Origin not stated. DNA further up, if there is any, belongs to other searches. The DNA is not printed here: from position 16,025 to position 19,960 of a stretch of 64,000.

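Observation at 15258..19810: ABC ATPase followed by a 1211-aa ABC-2 permease fused to an M1 zinc aminopeptidase domain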

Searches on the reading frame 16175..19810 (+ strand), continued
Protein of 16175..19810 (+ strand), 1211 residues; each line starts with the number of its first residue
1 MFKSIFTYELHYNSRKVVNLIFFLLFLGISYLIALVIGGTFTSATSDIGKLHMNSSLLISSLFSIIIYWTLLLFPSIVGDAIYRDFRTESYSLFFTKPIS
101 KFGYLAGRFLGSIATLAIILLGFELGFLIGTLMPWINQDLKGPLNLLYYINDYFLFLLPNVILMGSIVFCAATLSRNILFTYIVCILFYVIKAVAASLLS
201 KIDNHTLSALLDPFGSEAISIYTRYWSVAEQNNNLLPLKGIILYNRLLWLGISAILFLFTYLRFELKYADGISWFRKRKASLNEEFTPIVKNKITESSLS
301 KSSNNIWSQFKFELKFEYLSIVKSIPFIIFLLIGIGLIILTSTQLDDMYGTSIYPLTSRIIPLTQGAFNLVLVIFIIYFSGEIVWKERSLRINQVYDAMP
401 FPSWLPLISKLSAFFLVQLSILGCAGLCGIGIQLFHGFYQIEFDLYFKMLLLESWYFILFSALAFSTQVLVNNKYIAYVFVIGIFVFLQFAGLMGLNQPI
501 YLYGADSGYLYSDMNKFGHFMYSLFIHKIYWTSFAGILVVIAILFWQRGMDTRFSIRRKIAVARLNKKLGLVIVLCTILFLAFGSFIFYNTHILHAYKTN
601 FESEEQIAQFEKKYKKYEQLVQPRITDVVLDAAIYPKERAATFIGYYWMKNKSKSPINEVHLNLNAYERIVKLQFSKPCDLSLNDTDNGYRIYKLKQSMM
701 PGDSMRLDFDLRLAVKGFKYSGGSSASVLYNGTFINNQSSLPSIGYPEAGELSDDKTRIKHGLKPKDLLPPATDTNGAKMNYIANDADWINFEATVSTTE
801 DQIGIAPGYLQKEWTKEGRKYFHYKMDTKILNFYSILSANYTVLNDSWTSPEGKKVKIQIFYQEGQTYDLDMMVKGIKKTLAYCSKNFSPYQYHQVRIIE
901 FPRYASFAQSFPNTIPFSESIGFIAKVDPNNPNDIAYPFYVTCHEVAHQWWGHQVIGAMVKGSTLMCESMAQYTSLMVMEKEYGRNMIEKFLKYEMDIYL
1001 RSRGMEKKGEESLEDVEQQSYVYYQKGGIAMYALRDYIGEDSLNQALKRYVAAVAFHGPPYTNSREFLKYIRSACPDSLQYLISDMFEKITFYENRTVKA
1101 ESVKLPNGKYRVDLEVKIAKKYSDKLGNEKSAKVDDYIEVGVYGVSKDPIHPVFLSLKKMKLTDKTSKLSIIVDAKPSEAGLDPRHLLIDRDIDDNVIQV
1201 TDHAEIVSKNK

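Call 10: search_solved_structures(query=window:16175-19810:+, max_evalue=1, show_alignments=2)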
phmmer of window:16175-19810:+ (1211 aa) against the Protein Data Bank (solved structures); distinct sequences matched with E-value up to 1: 13.
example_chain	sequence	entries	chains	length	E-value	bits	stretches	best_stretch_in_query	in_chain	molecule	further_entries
6ea4_A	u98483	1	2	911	7.2e-07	30.4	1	854-1057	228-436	Endoplasmic reticulum aminopeptidase 2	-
5ab2_A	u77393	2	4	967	7.7e-07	30.3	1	855-1057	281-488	ENDOPLASMIC RETICULUM AMINOPEPTIDASE 2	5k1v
4e36_A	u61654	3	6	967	7.7e-07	30.3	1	855-1057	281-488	Endoplasmic reticulum aminopeptidase 2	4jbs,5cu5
7p7p_A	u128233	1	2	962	7.8e-07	30.2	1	855-1057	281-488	Endoplasmic reticulum aminopeptidase 2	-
7nsk_A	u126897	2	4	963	7.9e-07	30.2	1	855-1057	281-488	Endoplasmic reticulum aminopeptidase 2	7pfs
7nup_A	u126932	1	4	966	7.9e-07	30.2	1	855-1057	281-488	Endoplasmic reticulum aminopeptidase 2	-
5ab0_A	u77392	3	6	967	7.9e-07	30.2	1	855-1057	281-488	ENDOPLASMATIC RETICULUM AMINOPEPTIDASE 2 | Endoplasmic reticulum aminopeptidase 2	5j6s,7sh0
3se6_A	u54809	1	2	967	7.9e-07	30.2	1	855-1057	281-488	Endoplasmic reticulum aminopeptidase 2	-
6a8z_A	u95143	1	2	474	4e-05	24.6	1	941-1063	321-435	Zinc metalloprotease, putative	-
6iff_A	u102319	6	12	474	0.00026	21.9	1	941-1063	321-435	Zinc metalloprotease | Zinc metalloprotease, putative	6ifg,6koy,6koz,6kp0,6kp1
6oiu_A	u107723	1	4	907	0.31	11.7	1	828-956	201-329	Aminopeptidase N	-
4xmu_A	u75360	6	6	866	0.91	10.1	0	829-955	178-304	Aminopeptidase N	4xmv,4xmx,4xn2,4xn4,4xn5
4xmt_A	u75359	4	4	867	0.91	10.1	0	829-955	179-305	Aminopeptidase N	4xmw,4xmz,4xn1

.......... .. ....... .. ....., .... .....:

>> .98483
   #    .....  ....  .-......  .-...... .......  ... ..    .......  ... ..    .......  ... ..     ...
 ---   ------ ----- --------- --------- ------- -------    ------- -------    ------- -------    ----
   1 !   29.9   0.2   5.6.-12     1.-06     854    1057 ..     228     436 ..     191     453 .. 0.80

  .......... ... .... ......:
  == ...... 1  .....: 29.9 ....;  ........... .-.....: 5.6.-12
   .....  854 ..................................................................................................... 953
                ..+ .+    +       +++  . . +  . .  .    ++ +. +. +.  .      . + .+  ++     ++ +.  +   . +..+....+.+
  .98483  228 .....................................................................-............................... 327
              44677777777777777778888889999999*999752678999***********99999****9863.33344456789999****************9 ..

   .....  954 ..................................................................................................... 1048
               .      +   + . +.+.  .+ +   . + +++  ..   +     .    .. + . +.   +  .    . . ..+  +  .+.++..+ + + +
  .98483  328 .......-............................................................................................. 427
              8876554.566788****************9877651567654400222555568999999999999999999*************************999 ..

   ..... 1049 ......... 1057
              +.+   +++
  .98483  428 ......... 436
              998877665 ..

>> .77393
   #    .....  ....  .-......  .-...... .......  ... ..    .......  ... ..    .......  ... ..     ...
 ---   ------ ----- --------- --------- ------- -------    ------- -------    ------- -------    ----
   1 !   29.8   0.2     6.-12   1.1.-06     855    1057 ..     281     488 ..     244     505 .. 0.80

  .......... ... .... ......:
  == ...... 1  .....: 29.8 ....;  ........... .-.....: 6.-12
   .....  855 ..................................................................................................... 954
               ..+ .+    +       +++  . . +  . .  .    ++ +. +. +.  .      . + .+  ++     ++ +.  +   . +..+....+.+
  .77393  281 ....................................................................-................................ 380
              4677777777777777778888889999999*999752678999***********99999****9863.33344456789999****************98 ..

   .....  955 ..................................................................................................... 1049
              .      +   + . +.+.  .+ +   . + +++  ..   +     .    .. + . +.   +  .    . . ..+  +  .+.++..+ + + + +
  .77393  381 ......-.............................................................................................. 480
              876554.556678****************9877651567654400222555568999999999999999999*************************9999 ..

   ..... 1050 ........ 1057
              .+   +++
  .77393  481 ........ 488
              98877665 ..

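Call 21: search_protein_families(library=padloc, proteins=[window:16175-19810:+], max_evalue=0.01)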
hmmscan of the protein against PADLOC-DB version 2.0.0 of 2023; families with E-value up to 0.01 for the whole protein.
window:16175-19810:+ (1211 aa): 0 families

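Call 22: find_encoding_contigs(protein=P0001, flank=6000, max_places=3)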
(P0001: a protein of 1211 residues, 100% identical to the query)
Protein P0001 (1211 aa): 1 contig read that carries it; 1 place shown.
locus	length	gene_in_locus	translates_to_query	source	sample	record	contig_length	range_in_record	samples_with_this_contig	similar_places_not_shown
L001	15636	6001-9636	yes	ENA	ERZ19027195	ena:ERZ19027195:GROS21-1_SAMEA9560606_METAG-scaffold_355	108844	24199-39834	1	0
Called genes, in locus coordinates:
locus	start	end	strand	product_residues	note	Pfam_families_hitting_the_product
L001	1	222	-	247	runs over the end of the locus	PF13442:Cytochrome_CBB3 (faint), PF07635:PSCyt1 (faint)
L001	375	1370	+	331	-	PF01408:GFO_IDH_MocA, PF22660:RS_preATP-grasp-like (weak), PF22725:GFO_IDH_MocA_C3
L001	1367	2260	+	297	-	-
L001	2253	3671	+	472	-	PF13727:CoA_binding_3, PF02397:Bac_transf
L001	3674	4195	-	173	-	-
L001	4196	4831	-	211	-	-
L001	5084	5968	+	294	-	PF00005:ABC_tran, PF13304:AAA_21 (weak)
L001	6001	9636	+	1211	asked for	PF01433:Peptidase_M1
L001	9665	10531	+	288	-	PF10672:Methyltrans_SAM, PF03602:Cons_hypoth95 (weak)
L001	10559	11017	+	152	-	PF20033:DUF6438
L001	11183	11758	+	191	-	PF01386:Ribosomal_L25p, PF14693:Ribosomal_TL5_C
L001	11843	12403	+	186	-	PF01195:Pept_tRNA_hydro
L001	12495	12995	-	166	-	PF25087:GMPPB_C (weak), PF00132:Hexapep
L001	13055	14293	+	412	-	PF01979:Amidohydro_1, PF07969:Amidohydro_3 (weak)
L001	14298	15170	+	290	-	-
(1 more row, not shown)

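Call 23: find_encoding_contigs(protein=P0057, flank=6000, max_places=2)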
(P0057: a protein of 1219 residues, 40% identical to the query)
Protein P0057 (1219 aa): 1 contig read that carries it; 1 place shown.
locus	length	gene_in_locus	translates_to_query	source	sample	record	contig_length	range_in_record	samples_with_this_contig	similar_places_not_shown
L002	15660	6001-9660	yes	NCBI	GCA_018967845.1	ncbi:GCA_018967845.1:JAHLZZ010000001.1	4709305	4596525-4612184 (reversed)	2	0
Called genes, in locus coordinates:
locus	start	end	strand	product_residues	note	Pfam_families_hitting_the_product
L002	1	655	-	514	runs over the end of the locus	PF00144:Beta-lactamase, PF11954:DUF3471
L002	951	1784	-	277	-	PF13482:RNase_H_2 (weak), PF10108:DNA_pol_B_exo2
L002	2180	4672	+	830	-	PF13620:CarboxypepD_reg, PF13715:CarbopepD_reg_2, PF07715:Plug (weak), PF00593:TonB_dep_Rec_b-barrel, PF14905:OMP_b-brl_3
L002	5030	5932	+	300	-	PF00005:ABC_tran, PF02463:SMC_N (faint), PF13304:AAA_21 (faint)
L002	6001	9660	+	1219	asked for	PF12730:ABC2_membrane_4, PF01433:Peptidase_M1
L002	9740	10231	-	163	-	PF13620:CarboxypepD_reg, PF13715:CarbopepD_reg_2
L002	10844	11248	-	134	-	PF13715:CarbopepD_reg_2 (weak)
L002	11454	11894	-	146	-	PF13359:DDE_Tnp_4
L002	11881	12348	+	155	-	-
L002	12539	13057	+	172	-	-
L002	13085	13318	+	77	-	-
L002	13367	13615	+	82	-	-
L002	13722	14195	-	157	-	PF13630:SdpI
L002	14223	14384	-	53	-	PF07853:DUF1648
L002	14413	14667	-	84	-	PF12840:HTH_20, PF01022:HTH_5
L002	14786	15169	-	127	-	-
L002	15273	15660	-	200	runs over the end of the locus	PF04542:Sigma70_r2, PF08281:Sigma70_r4_2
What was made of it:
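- One locus has a TonB-dependent receptor just upstream (L002, call 23).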

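Call 24: find_encoding_contigs(protein=P0099, flank=5000, max_places=1)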
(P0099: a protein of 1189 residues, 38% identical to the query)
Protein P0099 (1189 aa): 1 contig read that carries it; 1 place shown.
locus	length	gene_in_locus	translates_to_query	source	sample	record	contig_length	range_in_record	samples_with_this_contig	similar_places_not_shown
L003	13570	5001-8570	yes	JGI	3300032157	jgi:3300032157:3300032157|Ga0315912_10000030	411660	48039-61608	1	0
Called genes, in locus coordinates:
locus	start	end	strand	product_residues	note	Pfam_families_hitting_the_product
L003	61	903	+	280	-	-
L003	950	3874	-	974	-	PF00069:Pkinase, PF07714:PK_Tyr_Ser-Thr, PF13424:TPR_12, PF24885:TPR_NPHP3, PF13374:TPR_10, PF13424:TPR_12, PF13424:TPR_12, PF13424:TPR_12, +9 more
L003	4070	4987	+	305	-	PF00005:ABC_tran, PF13304:AAA_21 (weak)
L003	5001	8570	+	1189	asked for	PF12679:ABC2_membrane_2 (weak), PF01433:Peptidase_M1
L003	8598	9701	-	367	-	-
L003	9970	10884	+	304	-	PF00005:ABC_tran, PF13304:AAA_21 (weak)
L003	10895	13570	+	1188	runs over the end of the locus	PF12679:ABC2_membrane_2, PF01433:Peptidase_M1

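Call 25: find_encoding_contigs(protein=P0096, flank=5000, max_places=1)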
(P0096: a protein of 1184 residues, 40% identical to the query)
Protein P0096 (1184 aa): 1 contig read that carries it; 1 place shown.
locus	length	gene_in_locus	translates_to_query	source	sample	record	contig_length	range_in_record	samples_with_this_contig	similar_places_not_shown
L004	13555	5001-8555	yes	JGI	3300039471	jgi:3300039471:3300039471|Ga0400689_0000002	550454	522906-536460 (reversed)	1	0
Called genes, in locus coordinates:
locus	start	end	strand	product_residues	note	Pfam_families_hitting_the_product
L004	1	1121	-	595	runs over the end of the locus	-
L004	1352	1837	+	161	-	PF13404:HTH_AsnC-type, PF13412:HTH_24, PF01037:AsnC_trans_reg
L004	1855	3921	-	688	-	PF01979:Amidohydro_1, PF07969:Amidohydro_3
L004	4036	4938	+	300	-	PF00005:ABC_tran, PF13304:AAA_21 (weak)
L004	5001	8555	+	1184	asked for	PF12730:ABC2_membrane_4 (weak), PF01433:Peptidase_M1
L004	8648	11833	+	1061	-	PF02012:BNR (faint), PF13088:BNR_2 (faint), PF15902:Sortilin-Vps10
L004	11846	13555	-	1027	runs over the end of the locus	PF02012:BNR (faint), PF13088:BNR_2 (faint), PF14870:PSII_BNR (faint), PF15902:Sortilin-Vps10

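Call 26: find_encoding_contigs(protein=P0081, flank=5000, max_places=1)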
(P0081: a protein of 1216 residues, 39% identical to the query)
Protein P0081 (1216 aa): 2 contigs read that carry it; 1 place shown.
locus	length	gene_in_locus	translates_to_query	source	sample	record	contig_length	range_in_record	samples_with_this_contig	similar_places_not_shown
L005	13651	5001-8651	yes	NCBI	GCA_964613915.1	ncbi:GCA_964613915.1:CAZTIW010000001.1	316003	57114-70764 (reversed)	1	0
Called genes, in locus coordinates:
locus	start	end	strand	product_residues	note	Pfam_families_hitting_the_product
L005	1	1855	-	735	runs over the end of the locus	PF00092:VWA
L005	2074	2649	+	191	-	PF02525:Flavodoxin_2, PF03358:FMN_red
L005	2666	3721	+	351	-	PF04055:Radical_SAM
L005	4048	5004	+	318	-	PF02463:SMC_N (faint), PF00005:ABC_tran, PF13304:AAA_21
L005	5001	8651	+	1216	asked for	PF01433:Peptidase_M1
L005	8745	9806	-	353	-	-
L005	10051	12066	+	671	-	PF00005:ABC_tran, PF02463:SMC_N (faint), PF03193:RsgA_GTPase (faint), PF13555:AAA_29 (faint), PF13304:AAA_21 (faint), PF12848:ABC_tran_Xtn, PF00005:ABC_tran, PF16326:ABC_tran_CTD (weak)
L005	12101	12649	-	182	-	-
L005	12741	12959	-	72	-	-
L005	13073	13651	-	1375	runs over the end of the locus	PF01835:MG2, PF00207:A2M, PF07678:TED_complement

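Call 27: find_encoding_contigs(protein=P0082, flank=5000, max_places=1)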
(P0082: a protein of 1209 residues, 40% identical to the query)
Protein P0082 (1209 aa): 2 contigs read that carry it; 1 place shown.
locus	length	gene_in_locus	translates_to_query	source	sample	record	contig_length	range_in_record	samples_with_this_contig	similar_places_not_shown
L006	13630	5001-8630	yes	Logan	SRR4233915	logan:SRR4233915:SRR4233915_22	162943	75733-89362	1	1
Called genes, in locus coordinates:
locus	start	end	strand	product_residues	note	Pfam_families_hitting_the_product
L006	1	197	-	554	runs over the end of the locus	PF00072:Response_reg, PF01266:DAO (faint), PF00462:Glutaredoxin (weak), PF01946:Thi4 (faint), PF00070:Pyr_redox (faint), PF07992:Pyr_redox_2, PF12831:FAD_oxidored (weak), PF13738:Pyr_redox_3, +4 more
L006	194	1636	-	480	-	PF00027:cNMP_binding, PF02518:HATPase_c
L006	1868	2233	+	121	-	PF00072:Response_reg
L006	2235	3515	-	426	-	PF07690:MFS_1, PF00083:Sugar_tr, PF13347:MFS_2, PF00083:Sugar_tr (weak), PF07690:MFS_1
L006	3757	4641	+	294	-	PF02463:SMC_N (faint), PF00005:ABC_tran, PF13304:AAA_21 (weak)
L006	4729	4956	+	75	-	PF05635:23S_rRNA_IVP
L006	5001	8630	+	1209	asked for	PF01433:Peptidase_M1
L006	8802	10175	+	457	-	PF00270:DEAD, PF04851:ResIII, PF00271:Helicase_C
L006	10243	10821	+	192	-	PF04011:LemA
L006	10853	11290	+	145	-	PF04536:TPM_phosphatase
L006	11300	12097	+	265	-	PF04536:TPM_phosphatase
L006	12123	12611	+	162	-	PF22784:PTP-SAK (weak), PF22785:Tc-R-P, PF00782:DSPc (weak)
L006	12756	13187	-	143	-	PF06445:GyrI-like, PF14526:Cass2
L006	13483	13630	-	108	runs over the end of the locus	PF05258:DciA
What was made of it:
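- Tried and rejected: Neighbours differ in every locus inspected (calls 22-27).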
